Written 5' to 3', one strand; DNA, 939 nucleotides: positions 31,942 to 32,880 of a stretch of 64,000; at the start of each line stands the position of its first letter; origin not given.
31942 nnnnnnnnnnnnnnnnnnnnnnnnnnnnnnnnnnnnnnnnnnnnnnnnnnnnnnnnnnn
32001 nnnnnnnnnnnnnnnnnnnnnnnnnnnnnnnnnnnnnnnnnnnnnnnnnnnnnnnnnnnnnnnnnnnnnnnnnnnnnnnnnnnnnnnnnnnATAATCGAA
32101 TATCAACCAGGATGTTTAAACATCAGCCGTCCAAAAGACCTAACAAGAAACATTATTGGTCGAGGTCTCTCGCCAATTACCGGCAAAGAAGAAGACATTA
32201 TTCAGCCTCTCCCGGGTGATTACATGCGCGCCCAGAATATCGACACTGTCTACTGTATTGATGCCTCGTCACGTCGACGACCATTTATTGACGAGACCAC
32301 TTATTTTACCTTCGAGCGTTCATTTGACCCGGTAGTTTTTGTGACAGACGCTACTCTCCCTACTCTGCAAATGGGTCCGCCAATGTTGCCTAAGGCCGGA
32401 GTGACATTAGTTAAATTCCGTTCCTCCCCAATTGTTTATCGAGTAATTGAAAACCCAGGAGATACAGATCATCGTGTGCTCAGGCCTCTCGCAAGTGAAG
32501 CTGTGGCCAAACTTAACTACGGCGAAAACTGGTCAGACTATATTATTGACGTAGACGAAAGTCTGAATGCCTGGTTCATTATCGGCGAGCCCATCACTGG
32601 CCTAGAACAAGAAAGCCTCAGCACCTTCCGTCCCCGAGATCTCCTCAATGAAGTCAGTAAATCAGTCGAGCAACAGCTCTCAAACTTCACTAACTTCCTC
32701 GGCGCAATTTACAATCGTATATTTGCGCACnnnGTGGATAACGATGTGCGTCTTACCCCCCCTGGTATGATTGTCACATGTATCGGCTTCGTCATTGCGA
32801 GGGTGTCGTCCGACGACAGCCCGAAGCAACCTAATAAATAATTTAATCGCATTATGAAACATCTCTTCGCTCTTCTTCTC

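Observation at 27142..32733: Giant (≈1850 aa) secreted multi-repeat surface protein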

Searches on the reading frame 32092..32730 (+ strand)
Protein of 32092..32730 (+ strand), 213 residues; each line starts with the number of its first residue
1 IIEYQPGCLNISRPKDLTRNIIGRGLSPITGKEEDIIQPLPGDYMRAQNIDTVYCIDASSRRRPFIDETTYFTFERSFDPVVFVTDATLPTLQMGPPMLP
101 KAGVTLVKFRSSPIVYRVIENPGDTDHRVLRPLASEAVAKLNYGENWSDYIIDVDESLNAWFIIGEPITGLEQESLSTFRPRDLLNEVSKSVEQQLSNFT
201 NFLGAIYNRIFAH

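Call 19: search_protein_families(library=pfam, proteins=[window:32179-32730:+], max_evalue=10)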
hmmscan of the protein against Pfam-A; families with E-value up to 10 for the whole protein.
window:32179-32730:+ (184 aa): 0 families

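Call 23: find_homologous_proteins(query=window:32092-32730:+, max_evalue=0.01)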
Query seq(213 aa): 75 candidates shared short words with the query, none scored E <= 0.01.

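Call 32: predict_structure(alignment_id=A1)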
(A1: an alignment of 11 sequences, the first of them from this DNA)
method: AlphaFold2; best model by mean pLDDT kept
length: 204 residues; sequences in the alignment: 11
mean_pLDDT: 76.9   pTM: 0.66
mean pLDDT of the five models: 76.9, 75.5, 75.0, 61.4, 56.2
residues with pLDDT >= 90: 43; 70-90: 99; 50-70: 47; < 50: 15
segments of 3 or more residues with pLDDT < 50: 178-189
pLDDT, mean of each block of 10 residues (from residue 1): 58 80 82 85 87 85 65 83 89 79 91 85 92 87 87 92 65 54 46 52 57
secondary structure, 60 per line:
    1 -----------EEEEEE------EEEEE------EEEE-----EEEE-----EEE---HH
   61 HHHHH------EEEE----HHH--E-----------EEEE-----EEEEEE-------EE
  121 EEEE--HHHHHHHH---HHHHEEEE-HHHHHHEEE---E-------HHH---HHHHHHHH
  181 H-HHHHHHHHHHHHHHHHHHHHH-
elements in order: E12-17 E24-28 E35-38 E44-47 E53-55 H59-65 E72-75 E97-100 E106-111 E119-124 H127-134 H138-141 E142-145 H147-152 E153-155 H173-181 H183-203
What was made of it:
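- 32650..32730 (+): C-terminal amphipathic helix (aa 1837-1863), present only in the giant's close relatives. AF2 helix with low pLDDT (call 32).
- CTD AF2 model: pLDDT 76.9, pTM 0.66 (call 32).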

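Call 34: search_protein_representatives(alignment_id=A1)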
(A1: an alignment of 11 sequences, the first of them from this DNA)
Query: 11 sequences, 202 profile positions. Proteins with E-value up to 0.001 (for the whole library): 4779; up to 1e-10: 3720; up to 1e-30: 714. The best 150 are listed.
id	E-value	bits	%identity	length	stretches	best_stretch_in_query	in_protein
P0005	3.5e-87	307.6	-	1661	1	1-201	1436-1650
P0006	1.6e-85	302.2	-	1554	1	2-201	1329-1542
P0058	2.2e-85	301.7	-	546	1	2-201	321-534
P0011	9.3e-78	276.8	-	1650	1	2-202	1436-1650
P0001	2.8e-75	268.7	-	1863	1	3-202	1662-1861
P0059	4.5e-75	268.0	-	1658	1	2-198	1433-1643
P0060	9.7e-74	263.7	-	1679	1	2-194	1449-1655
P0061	6.5e-71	254.5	-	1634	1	2-184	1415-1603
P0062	2.3e-70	252.7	-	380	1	2-200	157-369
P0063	5.0e-64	232.0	-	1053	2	25-169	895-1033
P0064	8.7e-63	227.9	-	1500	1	4-186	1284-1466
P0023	1.4e-62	227.2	-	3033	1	4-178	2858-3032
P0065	2.8e-62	226.3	-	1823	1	2-189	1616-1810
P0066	3.3e-62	226.1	-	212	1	6-198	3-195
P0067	3.7e-62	225.9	-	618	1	4-194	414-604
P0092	9.0e-53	195.2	-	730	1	5-178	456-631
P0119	7.6e-51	188.9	-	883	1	10-180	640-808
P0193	7.9e-47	175.8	-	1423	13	21-94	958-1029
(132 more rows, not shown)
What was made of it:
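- The CTD family has 4,779 clusters at E<=1e-3 (call 34). The CTD is strongly conserved across many lineages that presumably have different hosts (call 34), whereas host-recognition modules usually diversify.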

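Call 37: find_related_loci(query=A1, collection=genome_contigs, flank=3000)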
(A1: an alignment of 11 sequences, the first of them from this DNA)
Query A1 (204 aa) in genome_contigs; peptide patterns used: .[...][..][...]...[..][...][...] (x = any residue, [..] = any of these).
27 stretches matched a pattern; 21 encode a relative of the query (tblastn E <= 1e-3); 21 distinct loci.
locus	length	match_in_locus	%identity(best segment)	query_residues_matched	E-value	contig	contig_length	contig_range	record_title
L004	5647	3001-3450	47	15-164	1e-38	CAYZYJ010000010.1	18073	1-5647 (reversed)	MAG TPA_asm: uncultured Gammaproteobacteria bacterium isolate SRP319275_co1_351 genome assembly, contig: NODE_3329_lengt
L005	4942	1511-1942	47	15-159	6e-38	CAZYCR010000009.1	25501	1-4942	MAG TPA_asm: uncultured Gammaproteobacteria bacterium isolate SRP319275_co4_255 genome assembly, contig: NODE_1048_lengt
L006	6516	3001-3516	40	16-182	8e-37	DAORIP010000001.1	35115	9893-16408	MAG TPA_asm: bacterium isolate AMR_MDS_5574 NODE_190_length_35115_cov_5.161438, whole genome shotgun sequence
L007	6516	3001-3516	40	16-182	1e-36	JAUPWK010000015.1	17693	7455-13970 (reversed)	MAG: Patescibacteria group bacterium isolate erpe_2018_sw_45hr_WHONDRS-SW48-000100_B_bin.48 scaffold_162182, whole genom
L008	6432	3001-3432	45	16-166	1e-34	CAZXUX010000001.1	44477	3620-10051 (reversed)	MAG TPA_asm: uncultured Gammaproteobacteria bacterium isolate SRP342105_co1_333 genome assembly, contig: NODE_1030_lengt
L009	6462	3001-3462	43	16-167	2e-34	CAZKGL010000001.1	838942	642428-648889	MAG TPA_asm: uncultured Gammaproteobacteria bacterium isolate binchicken_co134_9 genome assembly, contig: NODE_7_length_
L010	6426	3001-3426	47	16-159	4e-34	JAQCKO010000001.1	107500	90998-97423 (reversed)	MAG: bacterium isolate casp40-mb.74 NODE_320_length_107500_cov_0.138146, whole genome shotgun sequence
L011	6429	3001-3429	45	11-153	5e-34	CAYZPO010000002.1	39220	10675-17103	MAG TPA_asm: uncultured Gammaproteobacteria bacterium isolate SRP167671_co1_156 genome assembly, contig: NODE_1146_lengt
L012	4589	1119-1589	41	16-173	1e-32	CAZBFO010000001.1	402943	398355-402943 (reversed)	MAG TPA_asm: uncultured Gammaproteobacteria bacterium isolate binchicken_co185_196 genome assembly, contig: NODE_18_leng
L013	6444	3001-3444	43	18-164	3e-32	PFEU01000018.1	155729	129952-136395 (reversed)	MAG: Candidatus Uhrbacteria bacterium CG10_big_fil_rev_8_21_14_0_10_48_16 CG10_8_21_14_0.10_scaffold_29_c, whole genome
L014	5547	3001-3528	39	14-203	7e-32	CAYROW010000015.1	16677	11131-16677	MAG TPA_asm: uncultured Gammaproteobacteria bacterium isolate SRP192515_co2_1 genome assembly, contig: NODE_2837_length_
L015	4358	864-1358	42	3-173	2e-31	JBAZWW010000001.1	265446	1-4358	MAG: Patescibacteria group bacterium isolate SO_2017_GW1_41 NODE_341_length_265446_cov_1.714382_OW334_2017, whole genome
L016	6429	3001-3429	44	14-160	2e-30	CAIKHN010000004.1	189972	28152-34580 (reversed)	Candidatus Uhrbacteria bacterium isolate LJ-3-15m_bin-0684 genome assembly, contig: bin-0684:04/40, whole genome shotgun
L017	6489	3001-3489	39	16-180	2e-29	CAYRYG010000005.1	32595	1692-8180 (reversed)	MAG TPA_asm: uncultured Gammaproteobacteria bacterium isolate SRP062349_co5_1 genome assembly, contig: NODE_329_length_3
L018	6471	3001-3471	41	33-190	2e-29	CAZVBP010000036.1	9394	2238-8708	MAG TPA_asm: uncultured Gammaproteobacteria bacterium isolate SRP278252_co2_354 genome assembly, contig: NODE_15494_leng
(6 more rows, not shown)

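Call 39: search_protein_families(library=pfam, alignment_id=A2, max_evalue=0.001)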
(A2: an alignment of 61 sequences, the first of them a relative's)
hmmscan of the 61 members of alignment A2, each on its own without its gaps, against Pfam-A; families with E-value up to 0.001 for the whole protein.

A. member 1, P0058 (546 aa): 0 families

B. families by the number of members that match (of 61 scanned): 30 families (the first 25 are shown)
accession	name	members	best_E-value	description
PF13205.12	Big_5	27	1.7e-16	Bacterial Ig-like domain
PF10342.15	Kre9_KNH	7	2.8e-08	Kre9/KNH-like N-terminal Ig-like domain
PF04234.18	CopC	7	8.3e-05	CopC domain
PF01839.29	FG-GAP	3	1.4e-42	FG-GAP repeat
PF13517.12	FG-GAP_3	3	4e-12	FG-GAP-like repeat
PF13385.13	Laminin_G_3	2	4.5e-20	Concanavalin A-like lectin/glucanases superfamily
PF01471.23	PG_binding_1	2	5.5e-15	Putative peptidoglycan binding domain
PF18884.5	TSP3_bac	2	2.7e-12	Bacterial TSP3 repeat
PF17957.7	Big_7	2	0.00036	Bacterial Ig domain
PF17164.10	DUF5122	1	2.7e-55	Domain of unknown function (DUF5122) beta-propeller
PF00082.27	Peptidase_S8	1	1.4e-50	Subtilase family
PF11258.13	DUF3048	1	3.6e-43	Protein of unknown function (DUF3048) N-terminal domain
PF19078.6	Big_12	1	1e-28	Bacterial Ig-like domain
PF17479.7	DUF3048_C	1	8.2e-25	Protein of unknown function (DUF3048) C-terminal domain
PF19077.6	Big_13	1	4.1e-21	Bacterial Ig-like domain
PF05108.18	T7SS_ESX1_EccB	1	4.2e-10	Type VII secretion system ESX-1, transport TM domain B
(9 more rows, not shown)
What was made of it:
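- Partner domains are extracellular: Big_5 in 27 of 61, plus Kre9_KNH, CopC, FG-GAP, Laminin_G_3, PG_binding_1, TSP3, peptidase S8 and beta-helix (call 39).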

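Call 40: search_solved_structures(query=A1, max_evalue=10, show_alignments=3)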
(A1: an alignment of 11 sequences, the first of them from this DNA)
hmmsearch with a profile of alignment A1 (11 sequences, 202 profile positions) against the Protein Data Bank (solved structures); distinct sequences matched with E-value up to 10: 2.
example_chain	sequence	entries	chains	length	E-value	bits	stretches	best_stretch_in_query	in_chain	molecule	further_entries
2kk0_A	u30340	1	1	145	0.23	14.3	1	32-95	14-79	AT-rich interactive domain-containing protein 3A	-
4ljx_A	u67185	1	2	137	0.33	13.8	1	33-95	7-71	AT-rich interactive domain-containing protein 3A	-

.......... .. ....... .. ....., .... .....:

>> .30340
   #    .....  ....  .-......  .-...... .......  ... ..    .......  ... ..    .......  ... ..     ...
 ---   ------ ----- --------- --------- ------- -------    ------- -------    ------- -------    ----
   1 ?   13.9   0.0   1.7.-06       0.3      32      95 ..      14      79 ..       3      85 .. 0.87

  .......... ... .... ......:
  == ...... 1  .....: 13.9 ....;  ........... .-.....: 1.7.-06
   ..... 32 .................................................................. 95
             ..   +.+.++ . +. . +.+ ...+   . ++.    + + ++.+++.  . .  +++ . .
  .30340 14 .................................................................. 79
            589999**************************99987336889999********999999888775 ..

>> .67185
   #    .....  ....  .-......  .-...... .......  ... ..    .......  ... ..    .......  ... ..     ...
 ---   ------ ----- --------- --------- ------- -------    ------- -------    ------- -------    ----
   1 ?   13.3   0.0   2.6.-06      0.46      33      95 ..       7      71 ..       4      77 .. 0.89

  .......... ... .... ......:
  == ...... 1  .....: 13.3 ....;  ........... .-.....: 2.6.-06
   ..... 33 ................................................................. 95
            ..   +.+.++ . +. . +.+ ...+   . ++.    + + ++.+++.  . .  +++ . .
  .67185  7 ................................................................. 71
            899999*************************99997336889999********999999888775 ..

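Call 41: search_protein_families(library=pfam, proteins=[P0193, P0063, P0092, P0119], max_evalue=0.01)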
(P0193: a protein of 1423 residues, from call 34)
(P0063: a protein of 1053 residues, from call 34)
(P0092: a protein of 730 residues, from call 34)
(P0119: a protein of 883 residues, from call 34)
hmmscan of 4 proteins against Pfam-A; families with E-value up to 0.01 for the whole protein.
P0193 (1423 aa): 7 families
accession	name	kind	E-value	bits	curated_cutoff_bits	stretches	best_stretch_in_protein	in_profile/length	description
PF05108.18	T7SS_ESX1_EccB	-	4.2e-10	39.3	27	0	494-558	184-249/474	Type VII secretion system ESX-1, transport TM domain B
PF09454.15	Vps23_core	-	1.4e-08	35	26.8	0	974-1003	20-49/64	Vps23 core domain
PF12445.13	FliC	-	5.3e-05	24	23.2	0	675-695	100-120/127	Flagellin protein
PF07202.18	Tcp10_C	-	0.00019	21.5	36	0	966-974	7-15/35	T-complex protein 10 C-terminus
PF16967.11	TcfC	-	0.00041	20.3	29.4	0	605-621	11-27/68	E-set like domain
PF22648.2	SET7_N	-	0.0035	17.6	27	0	490-512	49-71/74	Histone H3 K4-specific methyltransferase SET7 N-terminal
PF21161.3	P2R3B_EF-hand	-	0.0099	16.1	27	0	985-1003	40-58/60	P2R3B, EF-hand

P0063 (1053 aa): 2 families
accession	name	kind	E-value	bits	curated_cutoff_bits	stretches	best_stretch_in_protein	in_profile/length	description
PF11258.13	DUF3048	-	3.6e-43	147.7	25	1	592-722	12-144/148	Protein of unknown function (DUF3048) N-terminal domain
PF17479.7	DUF3048_C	-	8.2e-25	87.8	25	1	758-862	9-114/114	Protein of unknown function (DUF3048) C-terminal domain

P0092 (730 aa): 2 families
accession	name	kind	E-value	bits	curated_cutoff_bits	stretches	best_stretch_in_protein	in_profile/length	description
PF13385.13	Laminin_G_3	-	4.5e-20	72.8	27.6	1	52-206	1-150/151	Concanavalin A-like lectin/glucanases superfamily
PF18884.5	TSP3_bac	-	2.7e-12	46.7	25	1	636-657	1-22/22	Bacterial TSP3 repeat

P0119 (883 aa): 2 families
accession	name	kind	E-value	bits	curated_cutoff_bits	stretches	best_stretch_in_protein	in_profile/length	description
PF18884.5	TSP3_bac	-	1.3e-08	35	25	3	812-828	1-17/22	Bacterial TSP3 repeat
PF04234.18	CopC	-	0.0067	17.8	23.3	0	422-463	3-38/92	CopC domain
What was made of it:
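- On EccB / T7SS_ESX1_EccB (PF05108): P0193, with 14 units, sums to 39.3 bits on PF05108 (call 41).
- Closest known: EccB. Same: A family member with 14 tandem units passes the Pfam EccB cut-off (call 41).
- A family member with 14 tandem units passes the Pfam EccB threshold (39.3 bits against 27, call 41).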

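Call 71: fold_search(model_id=the predicted structure, library=pdb)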
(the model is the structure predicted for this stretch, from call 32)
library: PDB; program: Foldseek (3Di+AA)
matches with E <= 10: 223; with E <= 0.001: 0
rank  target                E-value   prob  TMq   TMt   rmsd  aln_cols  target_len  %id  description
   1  7nps_B4               8.0e-03  0.66  0.28  0.16  15.7       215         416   14  Structure of the periplasmic assembly from the ESX-5 inner membrane complex, C1 model (released 2021-05-26)
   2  7nps_B1               1.2e-02  0.47  0.24  0.14  15.1       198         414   14  Structure of the periplasmic assembly from the ESX-5 inner membrane complex, C1 model (released 2021-05-26)
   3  4kk7                  1.3e-02  0.66  0.28  0.17  14.2       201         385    9  Structure of EccB1 from the type VII (ESX-1) secretion system of Mycobacterium tuberculosis. (released 2013-06-19)
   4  7np7_B4               2.0e-02  0.47  0.27  0.14  15.0       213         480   14  Structure of an intact ESX-5 inner membrane complex, Composite C1 model (released 2021-06-02)
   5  7np7_B1               2.0e-02  0.41  0.25  0.13  15.6       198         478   13  Structure of an intact ESX-5 inner membrane complex, Composite C1 model (released 2021-06-02)
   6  5ebd                  4.3e-02  0.44  0.29  0.18  14.0       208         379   10  Crystal structure of EccB1 of Mycobacterium tuberculosis in spacegroup P21 (state IV) (released 2016-02-17)
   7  3x3n                  6.6e-02  0.44  0.24  0.13  18.9       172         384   15  Crystal structure of EccB1 of Mycobacterium tuberculosis in spacegroup P21 (released 2015-12-09)
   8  3x3m                  7.1e-02  0.35  0.28  0.16  14.4       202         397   10  Crystal structure of EccB1 of Mycobacterium tuberculosis in spacegroup P212121 (released 2015-12-09)
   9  5cyu                  1.1e-01  0.35  0.29  0.18  14.0       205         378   11  Structure of the soluble domain of EccB1 from the Mycobacterium smegmatis ESX-1 secretion system. (released 2015-08-12)
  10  6sgy_A                1.2e-01  0.30  0.22  0.12  18.2       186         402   11  Structure of EccB3 dimer from the ESX-3 core complex (released 2019-10-09)
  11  6ke6_A5               2.3e-01  0.04  0.12  0.07  13.4       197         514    6  3.4 angstrom cryo-EM structure of yeast 90S small subunit preribosome (released 2020-08-05)
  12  4pkh_G                2.8e-01  0.04  0.10  0.11  23.0        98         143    8  Complex of ADP-actin With the N-terminal Actin-Binding Domain of Tropomodulin (released 2014-07-30)
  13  7d5t_A5               3.4e-01  0.04  0.11  0.10  13.6       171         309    5  Cryo-EM structure of 90S preribosome with inactive Utp24 (state F1) (released 2021-10-06)
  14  5ebc                  3.8e-01  0.18  0.24  0.13  18.4       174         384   15  Crystal structure of EccB1 of Mycobacterium tuberculosis in spacegroup P21 (state III) (released 2016-02-17)
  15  2w0r                  6.6e-01  0.12  0.17  0.24   6.9        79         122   10  Crystal structure of the mutated N263D YscU C-terminal domain (released 2008-11-04)
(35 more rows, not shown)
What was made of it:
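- The Foldseek top 10 are all EccB (call 71).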

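Call 88: find_related_loci(query=A1, collection=viral_contigs, flank=4000)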
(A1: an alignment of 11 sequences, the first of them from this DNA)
Query A1 (204 aa) in viral_contigs; peptide patterns used: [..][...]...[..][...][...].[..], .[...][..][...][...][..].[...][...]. (x = any residue, [..] = any of these).
106 stretches matched a pattern, but none encodes a relative of the query by tblastn (E <= 1e-3).
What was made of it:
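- A pattern scan of viral contigs found no CTD fused to a lysin (call 88).
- Tried and rejected: A viral-contig scan for the CTD found none, but the scan is pattern-limited (call 88).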
